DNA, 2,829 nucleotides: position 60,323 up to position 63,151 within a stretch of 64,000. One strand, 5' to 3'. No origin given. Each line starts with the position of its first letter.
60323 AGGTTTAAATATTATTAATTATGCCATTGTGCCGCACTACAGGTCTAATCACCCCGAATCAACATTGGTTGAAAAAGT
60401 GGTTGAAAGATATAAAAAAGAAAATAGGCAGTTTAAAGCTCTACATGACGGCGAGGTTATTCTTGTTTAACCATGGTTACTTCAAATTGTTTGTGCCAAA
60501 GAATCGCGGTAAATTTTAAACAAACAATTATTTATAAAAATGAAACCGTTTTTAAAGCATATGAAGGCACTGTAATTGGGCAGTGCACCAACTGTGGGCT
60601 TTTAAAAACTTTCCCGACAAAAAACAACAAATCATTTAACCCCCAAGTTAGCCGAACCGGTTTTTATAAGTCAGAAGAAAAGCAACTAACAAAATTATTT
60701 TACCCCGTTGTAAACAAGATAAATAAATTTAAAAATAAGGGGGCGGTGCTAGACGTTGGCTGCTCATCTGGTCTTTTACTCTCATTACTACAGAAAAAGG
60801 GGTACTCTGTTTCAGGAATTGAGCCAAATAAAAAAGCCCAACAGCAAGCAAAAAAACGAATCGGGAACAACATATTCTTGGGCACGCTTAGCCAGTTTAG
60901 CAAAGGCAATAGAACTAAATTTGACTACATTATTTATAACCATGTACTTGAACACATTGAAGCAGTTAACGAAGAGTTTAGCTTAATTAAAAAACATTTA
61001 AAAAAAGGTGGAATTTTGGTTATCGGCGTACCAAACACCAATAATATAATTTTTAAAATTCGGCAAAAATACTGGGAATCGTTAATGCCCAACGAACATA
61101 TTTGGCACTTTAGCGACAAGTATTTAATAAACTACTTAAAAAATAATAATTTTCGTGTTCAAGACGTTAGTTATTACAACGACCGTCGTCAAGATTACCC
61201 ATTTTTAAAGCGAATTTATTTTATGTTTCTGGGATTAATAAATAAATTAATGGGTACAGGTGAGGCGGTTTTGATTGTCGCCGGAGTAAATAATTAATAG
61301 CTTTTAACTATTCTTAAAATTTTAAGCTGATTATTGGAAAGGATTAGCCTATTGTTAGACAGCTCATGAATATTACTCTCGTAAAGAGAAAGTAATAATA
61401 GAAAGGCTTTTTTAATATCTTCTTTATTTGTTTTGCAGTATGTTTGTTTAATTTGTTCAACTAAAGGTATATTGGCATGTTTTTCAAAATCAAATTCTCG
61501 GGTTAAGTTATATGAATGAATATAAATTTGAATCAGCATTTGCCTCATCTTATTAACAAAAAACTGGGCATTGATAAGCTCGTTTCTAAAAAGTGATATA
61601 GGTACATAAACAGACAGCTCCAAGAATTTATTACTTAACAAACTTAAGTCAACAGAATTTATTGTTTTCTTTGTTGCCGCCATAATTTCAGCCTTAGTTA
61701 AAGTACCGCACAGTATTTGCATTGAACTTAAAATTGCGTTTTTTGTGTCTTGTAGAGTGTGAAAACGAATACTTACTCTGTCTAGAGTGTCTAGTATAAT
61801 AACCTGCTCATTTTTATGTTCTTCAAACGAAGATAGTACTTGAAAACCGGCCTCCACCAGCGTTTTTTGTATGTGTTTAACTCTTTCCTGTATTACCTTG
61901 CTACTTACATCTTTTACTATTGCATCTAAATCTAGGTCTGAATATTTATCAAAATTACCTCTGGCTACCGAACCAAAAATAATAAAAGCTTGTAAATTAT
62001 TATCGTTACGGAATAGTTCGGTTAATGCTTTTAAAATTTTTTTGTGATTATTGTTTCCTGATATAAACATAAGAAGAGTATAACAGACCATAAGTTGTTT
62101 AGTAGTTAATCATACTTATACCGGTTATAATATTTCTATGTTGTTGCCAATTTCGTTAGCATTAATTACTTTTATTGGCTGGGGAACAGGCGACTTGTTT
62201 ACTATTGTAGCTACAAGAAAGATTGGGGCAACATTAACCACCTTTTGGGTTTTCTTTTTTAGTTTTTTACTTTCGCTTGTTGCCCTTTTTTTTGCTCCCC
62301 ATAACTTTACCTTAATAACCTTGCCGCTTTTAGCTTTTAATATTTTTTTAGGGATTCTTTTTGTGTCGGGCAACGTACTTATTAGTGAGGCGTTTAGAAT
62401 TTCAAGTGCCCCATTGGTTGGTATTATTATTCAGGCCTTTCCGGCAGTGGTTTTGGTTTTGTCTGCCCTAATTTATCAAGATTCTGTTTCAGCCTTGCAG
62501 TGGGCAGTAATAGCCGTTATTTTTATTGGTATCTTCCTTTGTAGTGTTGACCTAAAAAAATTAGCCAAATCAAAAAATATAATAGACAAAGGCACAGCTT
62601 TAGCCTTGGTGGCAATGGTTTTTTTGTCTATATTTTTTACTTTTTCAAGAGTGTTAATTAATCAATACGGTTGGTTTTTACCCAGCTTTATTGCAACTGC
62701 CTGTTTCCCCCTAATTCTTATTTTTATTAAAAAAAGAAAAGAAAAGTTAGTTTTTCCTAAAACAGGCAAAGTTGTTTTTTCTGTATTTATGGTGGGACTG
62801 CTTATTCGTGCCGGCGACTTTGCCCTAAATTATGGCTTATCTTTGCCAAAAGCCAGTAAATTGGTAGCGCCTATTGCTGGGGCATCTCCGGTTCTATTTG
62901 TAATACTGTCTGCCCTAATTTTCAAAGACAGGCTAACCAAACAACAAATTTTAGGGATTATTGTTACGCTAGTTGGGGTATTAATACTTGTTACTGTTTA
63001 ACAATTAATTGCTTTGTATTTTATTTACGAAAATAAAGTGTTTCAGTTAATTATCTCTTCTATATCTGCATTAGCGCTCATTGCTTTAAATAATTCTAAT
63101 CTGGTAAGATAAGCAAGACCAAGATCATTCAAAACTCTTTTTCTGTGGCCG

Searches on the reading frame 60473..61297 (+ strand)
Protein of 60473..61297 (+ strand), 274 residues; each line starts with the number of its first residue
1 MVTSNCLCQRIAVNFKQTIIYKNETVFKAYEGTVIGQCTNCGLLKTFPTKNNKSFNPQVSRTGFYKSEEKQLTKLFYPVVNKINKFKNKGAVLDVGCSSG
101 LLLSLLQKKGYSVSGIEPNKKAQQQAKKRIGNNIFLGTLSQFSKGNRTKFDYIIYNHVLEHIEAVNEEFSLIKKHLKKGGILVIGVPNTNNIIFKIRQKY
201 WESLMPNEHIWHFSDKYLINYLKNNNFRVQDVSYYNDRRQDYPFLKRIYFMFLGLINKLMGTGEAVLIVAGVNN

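Call 80: search_protein_families(library=pfam, proteins=[window:60473-61297:+], max_evalue=0.001)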
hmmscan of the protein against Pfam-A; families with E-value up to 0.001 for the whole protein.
window:60473-61297:+ (274 aa): 10 families
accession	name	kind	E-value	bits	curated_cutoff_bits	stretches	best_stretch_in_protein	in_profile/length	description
PF13489.12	Methyltransf_23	-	7.1e-25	88.1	27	1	85-230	19-162/164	Methyltransferase domain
PF08241.18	Methyltransf_11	-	4.8e-13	50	21.2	1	93-184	1-95/95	Methyltransferase domain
PF08242.18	Methyltransf_12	-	1.2e-11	45.7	30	1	93-182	1-98/98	Methyltransferase domain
PF13649.12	Methyltransf_25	-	1.1e-09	39.3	27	1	92-180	1-97/97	Methyltransferase domain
PF13847.12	Methyltransf_31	-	2.5e-09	37.4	27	1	88-190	3-115/145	Methyltransferase domain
PF07021.18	MetW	-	8e-07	29.3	21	1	87-190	12-113/193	Methionine biosynthesis protein MetW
PF08003.17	Methyltransf_9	-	5.7e-05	22.7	23.8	1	79-227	107-260/315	Protein of unknown function (DUF1698)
PF05175.20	MTS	-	0.00028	21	23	1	86-184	30-138/170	Methyltransferase small domain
PF01135.25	PCMT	-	0.0003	21.1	20.3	1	86-199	71-187/210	Protein-L-isoaspartate(D-aspartate) O-methyltransferase (PCMT)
PF05401.17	NodS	-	0.00034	20.9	24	1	87-172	42-129/201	Nodulation protein S (NodS)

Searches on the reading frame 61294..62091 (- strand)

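Call 80: search_protein_families(library=pfam, proteins=[window:61294-62091:-], max_evalue=0.001)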
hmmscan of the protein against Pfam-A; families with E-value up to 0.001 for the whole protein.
window:61294-62091:- (265 aa): 3 families
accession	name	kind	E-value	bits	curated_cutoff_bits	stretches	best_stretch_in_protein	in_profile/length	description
PF04439.18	Adenyl_transf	-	1.4e-09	37.9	22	1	16-246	4-258/279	Streptomycin adenylyltransferase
PF01909.29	NTP_transf_2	-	8.5e-08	32.9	21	1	17-95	2-79/93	Nucleotidyltransferase domain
PF18765.7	Polbeta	-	1.8e-06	28.4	26.9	1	22-67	2-48/93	Polymerase beta, Nucleotidyltransferase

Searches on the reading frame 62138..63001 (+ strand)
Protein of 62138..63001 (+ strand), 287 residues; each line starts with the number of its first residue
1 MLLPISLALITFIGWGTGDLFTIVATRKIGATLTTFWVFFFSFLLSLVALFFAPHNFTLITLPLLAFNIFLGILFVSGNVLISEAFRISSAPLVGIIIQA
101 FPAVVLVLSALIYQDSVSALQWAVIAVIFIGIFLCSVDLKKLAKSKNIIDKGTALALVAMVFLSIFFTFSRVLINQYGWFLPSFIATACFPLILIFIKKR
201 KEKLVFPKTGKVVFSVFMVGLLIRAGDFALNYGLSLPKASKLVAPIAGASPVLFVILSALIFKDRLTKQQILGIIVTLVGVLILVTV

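Call 79: find_encoding_contigs(protein=window:62138-63001:+, flank=10000, max_places=3)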
Protein window:62138-63001:+ (287 aa): 2 contigs read that carry it; 2 places shown.
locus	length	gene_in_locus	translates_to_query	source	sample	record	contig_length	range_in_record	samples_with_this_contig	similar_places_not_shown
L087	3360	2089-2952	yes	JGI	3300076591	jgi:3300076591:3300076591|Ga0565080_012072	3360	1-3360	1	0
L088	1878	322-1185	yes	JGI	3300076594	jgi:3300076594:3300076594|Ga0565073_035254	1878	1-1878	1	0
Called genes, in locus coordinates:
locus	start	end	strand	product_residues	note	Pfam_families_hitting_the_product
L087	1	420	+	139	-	?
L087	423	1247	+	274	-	PF13489:Methyltransf_23, PF07021:MetW (weak), PF13847:Methyltransf_31, PF08241:Methyltransf_11, PF08242:Methyltransf_12, PF13649:Methyltransf_25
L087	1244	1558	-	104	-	-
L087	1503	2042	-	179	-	-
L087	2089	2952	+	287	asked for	PF00892:EamA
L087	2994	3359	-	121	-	?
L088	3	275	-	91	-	?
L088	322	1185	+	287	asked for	PF00892:EamA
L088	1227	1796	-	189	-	-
